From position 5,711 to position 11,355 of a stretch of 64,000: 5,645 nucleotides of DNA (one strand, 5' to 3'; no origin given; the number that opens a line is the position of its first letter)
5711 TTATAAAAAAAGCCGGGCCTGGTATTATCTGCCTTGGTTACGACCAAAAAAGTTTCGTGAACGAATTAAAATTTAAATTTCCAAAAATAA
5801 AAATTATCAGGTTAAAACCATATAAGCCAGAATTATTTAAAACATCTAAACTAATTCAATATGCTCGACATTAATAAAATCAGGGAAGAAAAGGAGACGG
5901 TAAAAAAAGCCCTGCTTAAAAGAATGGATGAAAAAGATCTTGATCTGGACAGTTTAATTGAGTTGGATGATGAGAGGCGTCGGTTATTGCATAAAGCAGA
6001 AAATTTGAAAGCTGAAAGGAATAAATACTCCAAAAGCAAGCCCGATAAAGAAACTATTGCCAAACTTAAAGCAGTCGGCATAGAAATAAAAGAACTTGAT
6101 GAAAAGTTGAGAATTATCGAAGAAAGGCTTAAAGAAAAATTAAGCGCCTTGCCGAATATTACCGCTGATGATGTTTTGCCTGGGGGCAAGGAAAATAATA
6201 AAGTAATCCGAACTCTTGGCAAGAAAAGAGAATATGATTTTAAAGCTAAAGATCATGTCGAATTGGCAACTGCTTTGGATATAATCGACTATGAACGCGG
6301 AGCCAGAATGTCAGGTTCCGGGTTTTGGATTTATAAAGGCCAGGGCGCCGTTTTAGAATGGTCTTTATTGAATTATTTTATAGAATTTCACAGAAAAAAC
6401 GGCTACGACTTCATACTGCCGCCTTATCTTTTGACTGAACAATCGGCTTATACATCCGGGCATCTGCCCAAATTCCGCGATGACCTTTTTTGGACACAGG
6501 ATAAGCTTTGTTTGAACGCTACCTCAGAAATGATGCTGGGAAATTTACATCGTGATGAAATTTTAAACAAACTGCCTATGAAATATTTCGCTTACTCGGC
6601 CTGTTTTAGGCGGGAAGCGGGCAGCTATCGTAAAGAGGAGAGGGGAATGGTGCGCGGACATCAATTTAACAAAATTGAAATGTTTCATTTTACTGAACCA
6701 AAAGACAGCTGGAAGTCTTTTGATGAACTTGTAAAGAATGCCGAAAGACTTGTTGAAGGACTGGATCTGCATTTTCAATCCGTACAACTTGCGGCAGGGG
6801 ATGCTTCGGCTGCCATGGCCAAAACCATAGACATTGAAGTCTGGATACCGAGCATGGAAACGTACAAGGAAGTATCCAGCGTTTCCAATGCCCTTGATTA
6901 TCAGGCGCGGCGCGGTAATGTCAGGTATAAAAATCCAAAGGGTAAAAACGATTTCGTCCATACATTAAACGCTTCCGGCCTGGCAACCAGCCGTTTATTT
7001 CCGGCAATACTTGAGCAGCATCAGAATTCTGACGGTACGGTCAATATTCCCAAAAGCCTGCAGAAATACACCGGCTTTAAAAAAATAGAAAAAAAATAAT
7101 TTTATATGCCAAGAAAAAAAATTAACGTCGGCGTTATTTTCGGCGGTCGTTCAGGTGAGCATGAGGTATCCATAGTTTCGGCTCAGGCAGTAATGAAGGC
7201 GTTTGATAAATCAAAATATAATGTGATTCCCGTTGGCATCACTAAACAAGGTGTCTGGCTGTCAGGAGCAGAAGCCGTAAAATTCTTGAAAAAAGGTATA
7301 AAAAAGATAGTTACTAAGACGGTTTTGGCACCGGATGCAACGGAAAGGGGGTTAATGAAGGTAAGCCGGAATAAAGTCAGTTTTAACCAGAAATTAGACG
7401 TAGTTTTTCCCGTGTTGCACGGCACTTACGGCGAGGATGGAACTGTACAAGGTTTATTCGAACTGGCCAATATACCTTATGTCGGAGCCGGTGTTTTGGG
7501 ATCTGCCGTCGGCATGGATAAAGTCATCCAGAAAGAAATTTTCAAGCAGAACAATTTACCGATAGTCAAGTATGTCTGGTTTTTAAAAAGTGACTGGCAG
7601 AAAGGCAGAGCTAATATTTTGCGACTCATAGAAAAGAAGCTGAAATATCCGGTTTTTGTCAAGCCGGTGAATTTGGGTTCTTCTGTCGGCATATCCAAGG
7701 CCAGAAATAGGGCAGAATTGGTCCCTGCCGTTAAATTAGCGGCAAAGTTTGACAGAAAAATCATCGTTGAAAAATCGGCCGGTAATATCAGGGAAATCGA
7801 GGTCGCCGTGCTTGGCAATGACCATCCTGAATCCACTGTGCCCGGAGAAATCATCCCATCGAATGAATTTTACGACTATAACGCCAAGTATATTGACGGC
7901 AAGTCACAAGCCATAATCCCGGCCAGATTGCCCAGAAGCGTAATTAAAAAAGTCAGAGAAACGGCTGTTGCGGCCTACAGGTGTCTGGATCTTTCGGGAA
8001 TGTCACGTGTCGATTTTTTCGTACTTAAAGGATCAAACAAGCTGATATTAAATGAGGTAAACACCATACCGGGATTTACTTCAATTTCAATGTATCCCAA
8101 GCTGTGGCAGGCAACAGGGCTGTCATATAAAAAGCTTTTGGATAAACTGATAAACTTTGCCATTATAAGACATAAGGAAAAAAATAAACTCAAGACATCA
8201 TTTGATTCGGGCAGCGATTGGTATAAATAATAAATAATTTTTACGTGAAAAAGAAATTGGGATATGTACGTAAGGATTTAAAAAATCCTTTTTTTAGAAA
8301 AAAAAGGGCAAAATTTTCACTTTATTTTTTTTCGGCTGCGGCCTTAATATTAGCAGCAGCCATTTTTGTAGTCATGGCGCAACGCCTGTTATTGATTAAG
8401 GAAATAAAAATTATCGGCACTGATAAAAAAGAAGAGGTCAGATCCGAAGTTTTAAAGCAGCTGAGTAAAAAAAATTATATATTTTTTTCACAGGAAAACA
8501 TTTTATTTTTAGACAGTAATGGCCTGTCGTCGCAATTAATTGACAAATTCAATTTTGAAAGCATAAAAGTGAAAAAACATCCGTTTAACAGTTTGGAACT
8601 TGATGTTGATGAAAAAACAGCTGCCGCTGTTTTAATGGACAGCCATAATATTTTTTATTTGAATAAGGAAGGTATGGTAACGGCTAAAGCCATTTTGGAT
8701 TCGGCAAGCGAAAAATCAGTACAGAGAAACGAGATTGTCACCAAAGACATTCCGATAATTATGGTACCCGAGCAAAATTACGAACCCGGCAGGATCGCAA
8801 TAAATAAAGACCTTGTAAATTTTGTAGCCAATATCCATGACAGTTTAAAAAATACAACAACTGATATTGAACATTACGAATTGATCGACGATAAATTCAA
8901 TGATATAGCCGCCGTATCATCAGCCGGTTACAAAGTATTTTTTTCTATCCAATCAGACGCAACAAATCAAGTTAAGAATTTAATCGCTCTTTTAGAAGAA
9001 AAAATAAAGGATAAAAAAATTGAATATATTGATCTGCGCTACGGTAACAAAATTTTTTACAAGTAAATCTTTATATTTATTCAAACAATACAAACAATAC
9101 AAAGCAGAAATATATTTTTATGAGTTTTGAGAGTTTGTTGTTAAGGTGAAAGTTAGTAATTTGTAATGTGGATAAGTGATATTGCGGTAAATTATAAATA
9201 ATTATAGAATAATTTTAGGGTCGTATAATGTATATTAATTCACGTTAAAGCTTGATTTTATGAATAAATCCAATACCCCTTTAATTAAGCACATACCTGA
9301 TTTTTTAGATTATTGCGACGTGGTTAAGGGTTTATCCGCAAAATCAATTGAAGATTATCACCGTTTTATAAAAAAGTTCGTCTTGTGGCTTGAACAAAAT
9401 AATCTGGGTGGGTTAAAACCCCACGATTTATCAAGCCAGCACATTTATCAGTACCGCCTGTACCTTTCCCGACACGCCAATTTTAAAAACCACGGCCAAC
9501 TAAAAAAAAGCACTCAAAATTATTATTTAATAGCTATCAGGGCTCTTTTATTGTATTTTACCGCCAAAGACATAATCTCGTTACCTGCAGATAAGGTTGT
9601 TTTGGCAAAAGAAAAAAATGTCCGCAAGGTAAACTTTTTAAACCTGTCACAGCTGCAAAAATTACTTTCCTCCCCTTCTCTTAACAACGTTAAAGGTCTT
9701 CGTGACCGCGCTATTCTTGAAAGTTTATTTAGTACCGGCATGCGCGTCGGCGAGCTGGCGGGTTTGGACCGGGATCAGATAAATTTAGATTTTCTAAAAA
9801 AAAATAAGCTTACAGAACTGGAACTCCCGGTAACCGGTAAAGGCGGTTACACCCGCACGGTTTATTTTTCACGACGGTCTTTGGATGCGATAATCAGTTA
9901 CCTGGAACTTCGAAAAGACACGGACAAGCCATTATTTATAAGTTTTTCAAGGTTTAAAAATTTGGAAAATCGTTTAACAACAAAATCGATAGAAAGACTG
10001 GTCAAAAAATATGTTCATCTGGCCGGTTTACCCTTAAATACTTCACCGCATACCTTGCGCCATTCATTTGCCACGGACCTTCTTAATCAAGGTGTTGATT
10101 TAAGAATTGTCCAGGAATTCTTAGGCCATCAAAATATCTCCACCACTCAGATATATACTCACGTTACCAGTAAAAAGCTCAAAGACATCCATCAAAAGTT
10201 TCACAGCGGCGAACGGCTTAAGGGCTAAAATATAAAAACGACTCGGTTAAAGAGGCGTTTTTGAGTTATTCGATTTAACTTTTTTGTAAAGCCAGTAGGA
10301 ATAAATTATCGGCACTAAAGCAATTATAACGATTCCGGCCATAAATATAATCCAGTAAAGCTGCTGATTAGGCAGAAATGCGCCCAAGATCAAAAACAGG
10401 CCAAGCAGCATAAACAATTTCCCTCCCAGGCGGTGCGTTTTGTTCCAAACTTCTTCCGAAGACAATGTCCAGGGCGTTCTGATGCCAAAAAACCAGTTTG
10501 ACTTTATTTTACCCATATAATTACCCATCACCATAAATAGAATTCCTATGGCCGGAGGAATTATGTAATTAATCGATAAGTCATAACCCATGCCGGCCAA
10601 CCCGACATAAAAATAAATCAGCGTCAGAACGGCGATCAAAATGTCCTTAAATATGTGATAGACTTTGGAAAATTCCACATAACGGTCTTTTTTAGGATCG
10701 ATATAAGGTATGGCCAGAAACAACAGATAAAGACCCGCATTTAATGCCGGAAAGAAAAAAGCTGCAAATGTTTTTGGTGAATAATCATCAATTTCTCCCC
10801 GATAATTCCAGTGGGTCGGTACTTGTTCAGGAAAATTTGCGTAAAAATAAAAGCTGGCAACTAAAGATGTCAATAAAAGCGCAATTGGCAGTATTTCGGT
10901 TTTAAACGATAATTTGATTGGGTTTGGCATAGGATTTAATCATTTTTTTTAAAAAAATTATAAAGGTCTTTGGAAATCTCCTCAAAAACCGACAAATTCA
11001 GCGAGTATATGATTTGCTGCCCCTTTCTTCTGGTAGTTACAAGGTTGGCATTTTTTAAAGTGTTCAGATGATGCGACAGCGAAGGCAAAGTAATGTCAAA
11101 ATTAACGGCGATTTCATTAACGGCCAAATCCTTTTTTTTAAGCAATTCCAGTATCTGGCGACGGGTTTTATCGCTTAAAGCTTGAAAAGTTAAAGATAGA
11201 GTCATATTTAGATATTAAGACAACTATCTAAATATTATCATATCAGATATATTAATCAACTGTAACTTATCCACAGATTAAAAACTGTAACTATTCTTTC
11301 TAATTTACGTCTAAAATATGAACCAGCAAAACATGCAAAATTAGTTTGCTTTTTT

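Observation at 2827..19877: Five perfect DnaA-box 9-mers, four just upstream of promoter -35 elements and all oriented with the downstream gene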

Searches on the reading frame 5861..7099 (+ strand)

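Call 6: search_protein_families(library=pfam, proteins=[window:5861-7099:+])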
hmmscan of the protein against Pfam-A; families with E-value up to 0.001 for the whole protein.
window:5861-7099:+ (412 aa): 2 families
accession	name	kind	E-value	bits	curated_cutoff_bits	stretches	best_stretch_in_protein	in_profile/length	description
PF00587.30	tRNA-synt_2b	-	2.3e-34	119.4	29.3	1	213-387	8-179/179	tRNA synthetase class II core domain (G, H, P, S and T)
PF02403.27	Seryl_tRNA_N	-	3.1e-19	69.6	28.2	1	1-100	1-107/108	Seryl-tRNA synthetase N-terminal domain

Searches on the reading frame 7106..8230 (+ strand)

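Call 6: search_protein_families(library=pfam, proteins=[window:7106-8230:+])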
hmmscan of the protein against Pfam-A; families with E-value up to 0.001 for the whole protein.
window:7106-8230:+ (374 aa): 4 families
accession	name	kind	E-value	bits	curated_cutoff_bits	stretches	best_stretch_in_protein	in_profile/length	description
PF07478.18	Dala_Dala_lig_C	-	1.2e-74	250.6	24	1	145-349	1-203/204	D-ala D-ala ligase C-terminus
PF01820.27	Dala_Dala_lig_N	-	4.2e-39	134.2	34.6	1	7-128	1-121/121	D-ala D-ala ligase N-terminus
PF02786.22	CPSase_L_D2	-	3e-10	40.4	19.8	1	138-320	1-178/211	Carbamoyl-phosphate synthase L chain, ATP binding domain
PF02222.28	ATP-grasp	-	1e-08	35.5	27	1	147-319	4-160/179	ATP-grasp domain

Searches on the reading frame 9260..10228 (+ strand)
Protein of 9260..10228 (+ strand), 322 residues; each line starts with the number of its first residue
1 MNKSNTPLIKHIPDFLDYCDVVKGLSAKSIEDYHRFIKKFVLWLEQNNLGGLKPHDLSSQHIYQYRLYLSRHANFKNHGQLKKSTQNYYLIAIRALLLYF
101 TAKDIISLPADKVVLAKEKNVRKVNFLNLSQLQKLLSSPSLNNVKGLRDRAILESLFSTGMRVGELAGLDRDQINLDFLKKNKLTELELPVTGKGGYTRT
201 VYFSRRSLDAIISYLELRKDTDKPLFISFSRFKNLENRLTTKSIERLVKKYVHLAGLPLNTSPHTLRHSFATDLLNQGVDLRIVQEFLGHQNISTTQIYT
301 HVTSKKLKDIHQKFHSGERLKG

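Call 5: search_protein_families(library=pfam, proteins=[window:9260-10228:+])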
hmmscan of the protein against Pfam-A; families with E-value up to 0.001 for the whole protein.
window:9260-10228:+ (322 aa): 3 families
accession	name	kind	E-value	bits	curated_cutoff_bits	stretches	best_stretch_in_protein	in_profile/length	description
PF00589.27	Phage_integrase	-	1e-36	126.7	27.1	1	126-304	2-170/172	Phage integrase family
PF13495.12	Phage_int_SAM_4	-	2.7e-08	34.5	27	1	15-93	5-71/85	Phage integrase, N-terminal SAM-like domain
PF02899.23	Phage_int_SAM_1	-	4.2e-07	30.6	22.3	1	14-99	3-78/83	Phage integrase, N-terminal SAM-like domain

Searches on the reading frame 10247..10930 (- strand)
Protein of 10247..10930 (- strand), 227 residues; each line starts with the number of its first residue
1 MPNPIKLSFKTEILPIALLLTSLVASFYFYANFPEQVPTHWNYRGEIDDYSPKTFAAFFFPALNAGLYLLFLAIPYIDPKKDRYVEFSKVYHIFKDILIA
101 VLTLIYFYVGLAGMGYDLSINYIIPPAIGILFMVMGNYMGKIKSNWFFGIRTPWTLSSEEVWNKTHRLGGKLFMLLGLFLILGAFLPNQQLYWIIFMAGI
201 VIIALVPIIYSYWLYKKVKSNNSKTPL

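Call 5: search_protein_families(library=pfam, proteins=[window:10247-10930:-])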
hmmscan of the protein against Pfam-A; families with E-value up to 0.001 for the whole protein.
window:10247-10930:- (227 aa): 2 families
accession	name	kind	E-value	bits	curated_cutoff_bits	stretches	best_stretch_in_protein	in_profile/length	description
PF13630.11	SdpI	-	1.3e-24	86.5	28.2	1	141-211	1-71/71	SdpI/YfhL protein family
PF07853.16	DUF1648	-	1.1e-16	60.6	28.7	1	18-63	2-47/49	Domain of unknown function (DUF1648)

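Call 66: find_homologous_proteins(query=window:10247-10927:-, max_evalue=1e-15)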
Query window:10247-10927:- (226 aa): 3728 proteins with E <= 1e-15 among 4777 candidates; the best 120 are listed.
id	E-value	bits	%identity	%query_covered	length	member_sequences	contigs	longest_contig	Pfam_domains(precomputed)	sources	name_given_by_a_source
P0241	5.5e-146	503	100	100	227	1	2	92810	PF13630.12,PF07853.17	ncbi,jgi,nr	ncbi:SdpI family protein [Candidatus Parcubacteria bacterium]|nr:MAG: SdpI family protein [Candidatu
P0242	1.0e-105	371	71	97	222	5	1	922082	PF13630.12,PF07853.17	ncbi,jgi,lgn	ncbi:MAG: SdpI family protein [Patescibacteria group bacterium]|jgi:uncharacterized membrane protein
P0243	5.2e-100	352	68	98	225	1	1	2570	PF13630.12,PF07853.17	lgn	-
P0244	1.5e-99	351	67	97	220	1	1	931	PF13630.12,PF07853.17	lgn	-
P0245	5.0e-98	346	65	97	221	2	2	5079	PF13630.12,PF07853.17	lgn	-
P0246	6.2e-98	345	65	97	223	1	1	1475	PF13630.12,PF07853.17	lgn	-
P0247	8.4e-98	345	65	97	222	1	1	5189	PF13630.12,PF07853.17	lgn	-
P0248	1.2e-96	341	65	97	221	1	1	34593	PF13630.12,PF07853.17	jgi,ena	-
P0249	2.5e-95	337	66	96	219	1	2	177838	PF13630.12,PF07853.17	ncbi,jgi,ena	ncbi:MAG: SdpI family protein [Patescibacteria group bacterium]|jgi:uncharacterized membrane protein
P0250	4.0e-95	336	66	97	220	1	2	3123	PF13630.12,PF07853.17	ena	-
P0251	4.5e-95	336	67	97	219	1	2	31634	PF13630.12,PF07853.17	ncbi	-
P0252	1.1e-94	335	64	97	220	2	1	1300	PF13630.12,PF07853.17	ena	-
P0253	1.2e-94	335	65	97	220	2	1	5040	PF13630.12,PF07853.17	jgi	-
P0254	2.6e-94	333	65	97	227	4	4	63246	PF13630.12,PF07853.17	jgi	-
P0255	4.6e-94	333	64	97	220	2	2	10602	PF13630.12,PF07853.17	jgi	-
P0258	3.6e-93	330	64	97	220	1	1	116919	PF13630.12,PF07853.17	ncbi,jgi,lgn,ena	ncbi:MAG: SdpI family protein [Patescibacteria group bacterium]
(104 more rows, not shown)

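Call 67: find_encoding_contigs(protein=P0242, flank=10000, max_places=2)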
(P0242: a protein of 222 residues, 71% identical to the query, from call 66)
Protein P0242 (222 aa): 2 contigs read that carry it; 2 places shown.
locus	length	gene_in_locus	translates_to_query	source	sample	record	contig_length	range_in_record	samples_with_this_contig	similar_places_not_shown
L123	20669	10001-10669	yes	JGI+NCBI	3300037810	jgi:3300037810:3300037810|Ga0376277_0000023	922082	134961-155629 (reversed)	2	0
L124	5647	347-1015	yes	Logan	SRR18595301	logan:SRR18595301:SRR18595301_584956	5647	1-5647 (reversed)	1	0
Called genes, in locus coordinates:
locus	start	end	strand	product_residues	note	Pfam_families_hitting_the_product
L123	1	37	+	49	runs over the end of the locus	-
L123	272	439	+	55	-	-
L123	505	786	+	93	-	-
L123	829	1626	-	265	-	PF02900:LigB, PF01875:Memo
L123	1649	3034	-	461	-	-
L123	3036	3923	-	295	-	PF13353:Fer4_12 (weak), PF04055:Radical_SAM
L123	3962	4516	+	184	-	PF10469:AKAP7_NLS (weak), PF02834:LigT_PEase, PF13563:2_5_RNA_ligase2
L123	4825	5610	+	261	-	PF03808:Glyco_tran_WecG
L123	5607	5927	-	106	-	-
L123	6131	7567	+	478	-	PF00749:tRNA-synt_1c, PF19269:Anticodon_2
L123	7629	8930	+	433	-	PF24568:CC_PcsB (weak), PF01551:Peptidase_M23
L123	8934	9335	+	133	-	-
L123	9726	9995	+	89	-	PF01022:HTH_5, PF12840:HTH_20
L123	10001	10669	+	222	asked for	PF07853:DUF1648, PF13630:SdpI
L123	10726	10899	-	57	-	-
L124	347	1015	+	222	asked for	PF07853:DUF1648, PF13630:SdpI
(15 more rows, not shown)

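Call 68: find_encoding_contigs(protein=P0249, flank=10000, max_places=2)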
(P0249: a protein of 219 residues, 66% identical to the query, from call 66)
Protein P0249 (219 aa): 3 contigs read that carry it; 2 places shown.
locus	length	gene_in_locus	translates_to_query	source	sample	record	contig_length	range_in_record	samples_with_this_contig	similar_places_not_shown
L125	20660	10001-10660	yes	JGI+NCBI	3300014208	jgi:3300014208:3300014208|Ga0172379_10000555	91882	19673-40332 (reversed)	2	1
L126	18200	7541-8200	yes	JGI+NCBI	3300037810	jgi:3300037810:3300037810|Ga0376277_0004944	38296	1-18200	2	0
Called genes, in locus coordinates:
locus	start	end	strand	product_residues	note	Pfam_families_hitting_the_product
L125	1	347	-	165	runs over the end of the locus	PF01327:Pep_deformylase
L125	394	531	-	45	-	-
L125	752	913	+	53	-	-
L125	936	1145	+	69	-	-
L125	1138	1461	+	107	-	-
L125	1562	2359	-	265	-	PF02900:LigB, PF01875:Memo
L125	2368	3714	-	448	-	-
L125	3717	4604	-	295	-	PF04055:Radical_SAM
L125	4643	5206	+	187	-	PF02834:LigT_PEase, PF13563:2_5_RNA_ligase2 (weak)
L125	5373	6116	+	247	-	PF03808:Glyco_tran_WecG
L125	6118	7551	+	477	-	PF00749:tRNA-synt_1c, PF19269:Anticodon_2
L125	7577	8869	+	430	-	PF24568:CC_PcsB (weak), PF01551:Peptidase_M23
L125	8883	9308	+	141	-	PF04246:RseC_MucC (weak)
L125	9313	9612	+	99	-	-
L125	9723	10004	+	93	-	PF01022:HTH_5, PF12840:HTH_20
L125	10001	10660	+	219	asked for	PF07853:DUF1648, PF13630:SdpI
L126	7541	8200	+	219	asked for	PF07853:DUF1648, PF13630:SdpI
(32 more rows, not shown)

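Call 69: find_encoding_contigs(protein=P0254, flank=10000, max_places=3)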
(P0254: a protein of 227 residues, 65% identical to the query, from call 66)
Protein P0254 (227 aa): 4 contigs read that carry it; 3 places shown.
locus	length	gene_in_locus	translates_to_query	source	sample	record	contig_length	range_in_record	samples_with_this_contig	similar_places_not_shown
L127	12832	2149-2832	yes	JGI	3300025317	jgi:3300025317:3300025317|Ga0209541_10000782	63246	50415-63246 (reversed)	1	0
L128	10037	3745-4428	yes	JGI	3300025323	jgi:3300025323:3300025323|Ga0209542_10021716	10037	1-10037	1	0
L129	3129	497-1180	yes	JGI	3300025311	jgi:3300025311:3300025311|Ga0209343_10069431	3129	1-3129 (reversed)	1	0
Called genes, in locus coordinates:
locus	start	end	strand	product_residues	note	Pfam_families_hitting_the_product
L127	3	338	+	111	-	?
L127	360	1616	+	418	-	PF24161:CCDC39 (weak), PF24568:CC_PcsB (weak), PF01551:Peptidase_M23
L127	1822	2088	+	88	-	PF12840:HTH_20, PF01022:HTH_5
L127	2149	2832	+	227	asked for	PF07853:DUF1648, PF13630:SdpI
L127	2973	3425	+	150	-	PF00571:CBS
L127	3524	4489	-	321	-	PF13102:Phage_int_SAM_5, PF02899:Phage_int_SAM_1, PF00589:Phage_integrase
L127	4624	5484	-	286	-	PF08478:POTRA_1 (weak)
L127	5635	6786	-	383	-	PF01820:Dala_Dala_lig_N, PF02222:ATP-grasp, PF02786:CPSase_L_D2, PF07478:Dala_Dala_lig_C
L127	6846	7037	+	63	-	-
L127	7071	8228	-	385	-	PF01168:Ala_racemase_N, PF00842:Ala_racemase_C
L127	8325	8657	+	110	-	-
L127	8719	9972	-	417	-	PF02403:Seryl_tRNA_N, PF00587:tRNA-synt_2b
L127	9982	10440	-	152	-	PF01467:CTP_transf_like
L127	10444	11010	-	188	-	PF01966:HD (weak)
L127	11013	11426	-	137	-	PF02308:MgtC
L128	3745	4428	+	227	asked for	PF07853:DUF1648, PF13630:SdpI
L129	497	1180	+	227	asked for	PF07853:DUF1648, PF13630:SdpI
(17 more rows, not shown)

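Call 81: find_encoding_contigs(protein=P0258, flank=10000, max_places=2)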
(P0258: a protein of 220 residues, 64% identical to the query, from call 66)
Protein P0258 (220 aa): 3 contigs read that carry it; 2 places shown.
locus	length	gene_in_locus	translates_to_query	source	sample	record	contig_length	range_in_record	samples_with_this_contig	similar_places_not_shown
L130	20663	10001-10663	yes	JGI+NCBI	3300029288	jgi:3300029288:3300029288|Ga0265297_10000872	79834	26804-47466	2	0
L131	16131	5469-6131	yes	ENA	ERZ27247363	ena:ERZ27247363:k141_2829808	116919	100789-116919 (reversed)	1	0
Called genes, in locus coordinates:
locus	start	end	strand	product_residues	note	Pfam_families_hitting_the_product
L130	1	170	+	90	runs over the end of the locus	-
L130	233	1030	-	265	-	PF02900:LigB, PF01875:Memo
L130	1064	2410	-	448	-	-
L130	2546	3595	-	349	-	PF04055:Radical_SAM, PF13353:Fer4_12 (faint)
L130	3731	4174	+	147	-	-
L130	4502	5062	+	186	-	PF10469:AKAP7_NLS (faint), PF02834:LigT_PEase, PF13563:2_5_RNA_ligase2, PF02834:LigT_PEase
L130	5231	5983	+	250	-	PF03808:Glyco_tran_WecG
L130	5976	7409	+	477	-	PF00749:tRNA-synt_1c, PF19269:Anticodon_2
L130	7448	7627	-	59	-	-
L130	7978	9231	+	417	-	PF24568:CC_PcsB, PF01551:Peptidase_M23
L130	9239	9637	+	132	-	-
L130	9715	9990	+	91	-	PF01022:HTH_5, PF12840:HTH_20, PF13412:HTH_24 (weak)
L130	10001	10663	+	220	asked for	PF07853:DUF1648, PF13630:SdpI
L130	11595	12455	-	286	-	PF08478:POTRA_1 (faint), PF03799:FtsQ_DivIB_C (weak)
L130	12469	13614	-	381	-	PF01820:Dala_Dala_lig_N, PF02222:ATP-grasp, PF02786:CPSase_L_D2, PF07478:Dala_Dala_lig_C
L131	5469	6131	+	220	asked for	PF07853:DUF1648, PF13630:SdpI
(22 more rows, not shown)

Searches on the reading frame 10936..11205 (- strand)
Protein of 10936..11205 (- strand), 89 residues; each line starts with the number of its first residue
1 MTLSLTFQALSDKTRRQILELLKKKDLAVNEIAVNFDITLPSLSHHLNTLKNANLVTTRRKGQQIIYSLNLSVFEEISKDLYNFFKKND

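Call 5: search_protein_families(library=pfam, proteins=[window:10936-11205:-])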
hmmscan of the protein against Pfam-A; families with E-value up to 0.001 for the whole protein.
window:10936-11205:- (89 aa): 6 families
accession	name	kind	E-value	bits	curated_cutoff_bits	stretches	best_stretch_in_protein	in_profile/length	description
PF01022.26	HTH_5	-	3e-13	49.9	22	1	12-57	1-46/47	Bacterial regulatory protein, arsR family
PF12840.13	HTH_20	-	2.7e-09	37.3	27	1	10-59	1-51/51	Helix-turn-helix domain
PF13412.12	HTH_24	-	4.8e-05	23.3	21.9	1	12-57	2-48/48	Winged helix-turn-helix DNA-binding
PF21476.4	PF0610-like_N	-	0.00031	21.3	33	1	14-49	2-37/50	PF0610-like, N-terminal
PF09339.16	HTH_IclR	-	0.00069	19.8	22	0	17-58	7-50/52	IclR helix-turn-helix domain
PF24035.1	DUF7344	-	0.00077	20.2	27.8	0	7-33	1-27/76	Domain of unknown function (DUF7344)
